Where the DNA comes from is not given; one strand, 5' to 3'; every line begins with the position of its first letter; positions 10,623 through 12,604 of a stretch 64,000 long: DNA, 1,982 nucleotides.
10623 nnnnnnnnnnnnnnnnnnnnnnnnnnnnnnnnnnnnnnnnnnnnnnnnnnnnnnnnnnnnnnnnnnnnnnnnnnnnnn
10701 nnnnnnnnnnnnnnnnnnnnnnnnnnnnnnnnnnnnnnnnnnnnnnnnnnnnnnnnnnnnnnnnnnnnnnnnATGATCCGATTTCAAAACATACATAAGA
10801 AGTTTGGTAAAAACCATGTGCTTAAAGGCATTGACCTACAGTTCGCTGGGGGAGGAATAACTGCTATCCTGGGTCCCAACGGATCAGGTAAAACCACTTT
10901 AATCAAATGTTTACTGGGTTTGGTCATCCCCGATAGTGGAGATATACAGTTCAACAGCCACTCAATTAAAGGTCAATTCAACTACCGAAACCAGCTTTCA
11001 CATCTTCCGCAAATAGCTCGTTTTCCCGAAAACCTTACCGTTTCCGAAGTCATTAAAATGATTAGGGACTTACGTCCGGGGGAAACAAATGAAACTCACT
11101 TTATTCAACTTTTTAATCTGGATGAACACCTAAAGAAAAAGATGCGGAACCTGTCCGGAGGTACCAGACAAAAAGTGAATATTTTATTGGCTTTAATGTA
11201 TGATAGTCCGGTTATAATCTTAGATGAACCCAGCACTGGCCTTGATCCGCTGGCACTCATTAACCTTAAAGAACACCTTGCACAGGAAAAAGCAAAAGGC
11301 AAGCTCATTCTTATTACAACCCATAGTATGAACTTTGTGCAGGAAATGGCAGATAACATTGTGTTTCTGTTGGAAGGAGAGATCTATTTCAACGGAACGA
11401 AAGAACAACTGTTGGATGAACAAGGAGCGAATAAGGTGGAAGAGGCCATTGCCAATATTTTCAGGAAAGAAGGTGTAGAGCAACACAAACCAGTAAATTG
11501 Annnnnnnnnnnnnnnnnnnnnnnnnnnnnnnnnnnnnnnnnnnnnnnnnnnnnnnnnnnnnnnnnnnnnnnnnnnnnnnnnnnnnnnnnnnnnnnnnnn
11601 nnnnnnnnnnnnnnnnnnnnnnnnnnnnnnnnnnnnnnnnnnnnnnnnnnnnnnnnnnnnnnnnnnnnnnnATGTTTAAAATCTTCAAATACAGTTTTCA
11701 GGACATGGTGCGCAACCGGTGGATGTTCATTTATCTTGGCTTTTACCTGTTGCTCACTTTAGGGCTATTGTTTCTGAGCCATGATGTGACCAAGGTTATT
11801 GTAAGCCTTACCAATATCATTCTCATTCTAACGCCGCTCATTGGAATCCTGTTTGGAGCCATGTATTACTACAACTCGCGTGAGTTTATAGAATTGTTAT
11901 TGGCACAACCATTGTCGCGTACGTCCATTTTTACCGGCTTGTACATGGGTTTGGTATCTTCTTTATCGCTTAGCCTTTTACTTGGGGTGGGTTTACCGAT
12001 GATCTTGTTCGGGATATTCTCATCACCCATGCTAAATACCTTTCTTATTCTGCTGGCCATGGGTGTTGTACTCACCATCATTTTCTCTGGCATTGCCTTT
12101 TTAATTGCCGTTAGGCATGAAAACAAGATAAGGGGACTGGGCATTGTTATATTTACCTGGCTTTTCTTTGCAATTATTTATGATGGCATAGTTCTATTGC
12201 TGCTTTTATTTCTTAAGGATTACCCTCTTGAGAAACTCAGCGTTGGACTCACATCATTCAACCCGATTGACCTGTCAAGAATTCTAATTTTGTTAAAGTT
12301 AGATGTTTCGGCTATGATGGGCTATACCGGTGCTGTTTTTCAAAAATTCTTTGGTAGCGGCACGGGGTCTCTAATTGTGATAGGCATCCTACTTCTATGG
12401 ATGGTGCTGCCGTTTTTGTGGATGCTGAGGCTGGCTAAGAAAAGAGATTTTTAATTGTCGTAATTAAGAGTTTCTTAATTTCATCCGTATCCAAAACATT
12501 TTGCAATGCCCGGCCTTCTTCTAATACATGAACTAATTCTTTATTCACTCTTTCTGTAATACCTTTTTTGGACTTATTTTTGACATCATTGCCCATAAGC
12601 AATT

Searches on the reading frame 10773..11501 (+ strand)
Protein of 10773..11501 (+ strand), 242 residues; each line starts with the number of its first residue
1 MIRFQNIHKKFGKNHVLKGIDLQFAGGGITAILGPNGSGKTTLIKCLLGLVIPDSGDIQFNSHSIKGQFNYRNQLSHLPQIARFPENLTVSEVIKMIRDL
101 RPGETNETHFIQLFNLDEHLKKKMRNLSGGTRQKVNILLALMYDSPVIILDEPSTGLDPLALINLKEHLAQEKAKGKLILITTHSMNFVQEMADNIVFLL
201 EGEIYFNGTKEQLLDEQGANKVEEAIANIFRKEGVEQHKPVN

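Call 5: search_protein_families(library=ncbifam, proteins=[window:10773-11501:+])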
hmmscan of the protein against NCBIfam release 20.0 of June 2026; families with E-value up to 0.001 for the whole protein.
window:10773-11501:+ (242 aa): 192 families (the best 25 are shown)
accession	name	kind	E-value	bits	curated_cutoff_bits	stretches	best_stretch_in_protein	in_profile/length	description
TIGR01188.1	drrA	subfamily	6.4e-40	137.3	312.45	1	9-224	1-222/302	daunorubicin resistance ABC transporter, ATP-binding protein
TIGR04406.1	LPS_export_lptB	equivalog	3.5e-38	131.3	240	1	2-221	2-230/239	LPS export ABC transporter ATP-binding protein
NF008409.0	PRK11231.1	equivalog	2.3e-37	128.7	375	1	2-231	3-243/255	Fe(3+) dicitrate ABC transporter ATP-binding protein FecE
TIGR03740.1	galliderm_ABC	subfamily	2.5e-36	125.4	309.75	1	4-211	3-209/223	lantibiotic protection ABC transporter ATP-binding subunit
TIGR03522.1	GldA_ABC_ATP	equivalog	8.2e-36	124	402.6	1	2-222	3-228/301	gliding motility-associated ABC transporter ATP-binding subunit GldA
TIGR03410.1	urea_trans_UrtE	equivalog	3.4e-35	121.6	285.8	1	4-216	3-222/230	urea ABC transporter ATP-binding subunit UrtE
NF010060.0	PRK13537.1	equivalog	1e-34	119.9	521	1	2-219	16-239/314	nodulation factor ABC transporter ATP-binding protein NodI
TIGR03864.1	PQQ_ABC_ATP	hypoth_equivalog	1.8e-34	119.2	302.25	1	2-226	2-232/236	ABC transporter, ATP-binding subunit, PQQ-dependent alcohol dehydrogenase system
TIGR02315.1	ABC_phnC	equivalog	2.8e-34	118.6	266.1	2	108-217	127-237/243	phosphonate ABC transporter ATP-binding protein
NF010068.0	PRK13548.1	equivalog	1.2e-33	116.4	261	1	1-225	5-242/261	heme ABC transporter ATP-binding protein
TIGR04521.1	ECF_ATPase_2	equivalog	1.2e-33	116.4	330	1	13-217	17-236/279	energy-coupling factor transporter ATPase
NF008428.0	PRK11264.1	equivalog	4.7e-32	111.2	406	2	1-79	3-81/250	L-cystine ABC transporter ATP-binding protein TcyN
NF010059.0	PRK13536.1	equivalog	1.4e-31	109.6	549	1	2-223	44-271/342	nodulation factor ABC transporter ATP-binding protein NodI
TIGR03608.1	L_ocin_972_ABC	subfamily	7.9e-31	107.1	254.85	1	5-199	2-206/206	putative bacteriocin export ABC transporter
NF047565.1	PSM_export_PmtA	equivalog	1.1e-30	106.9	350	1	13-217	13-219/282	phenol-soluble modulin export ABC transporter ATP-binding protein PmtA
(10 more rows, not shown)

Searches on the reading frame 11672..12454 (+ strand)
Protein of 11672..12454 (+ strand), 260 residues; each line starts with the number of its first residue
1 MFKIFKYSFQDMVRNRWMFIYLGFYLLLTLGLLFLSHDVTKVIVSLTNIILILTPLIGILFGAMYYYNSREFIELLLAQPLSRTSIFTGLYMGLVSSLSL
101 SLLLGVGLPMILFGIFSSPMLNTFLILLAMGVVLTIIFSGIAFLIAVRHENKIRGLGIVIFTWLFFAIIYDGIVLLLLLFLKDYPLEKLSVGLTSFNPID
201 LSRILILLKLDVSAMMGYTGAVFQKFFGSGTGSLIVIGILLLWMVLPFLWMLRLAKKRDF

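Call 5: search_protein_families(library=ncbifam, proteins=[window:11672-12454:+])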
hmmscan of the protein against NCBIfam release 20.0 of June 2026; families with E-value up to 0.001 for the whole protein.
window:11672-12454:+ (260 aa): 0 families

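Call 6: search_protein_families(library=pfam, proteins=[window:11672-12454:+])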
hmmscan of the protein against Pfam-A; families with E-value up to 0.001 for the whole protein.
window:11672-12454:+ (260 aa): 0 families
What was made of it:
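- Tried and rejected: The minus-strand 55-aa ORF 12435..12602 has no family hit (call 6) and was treated as spurious.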
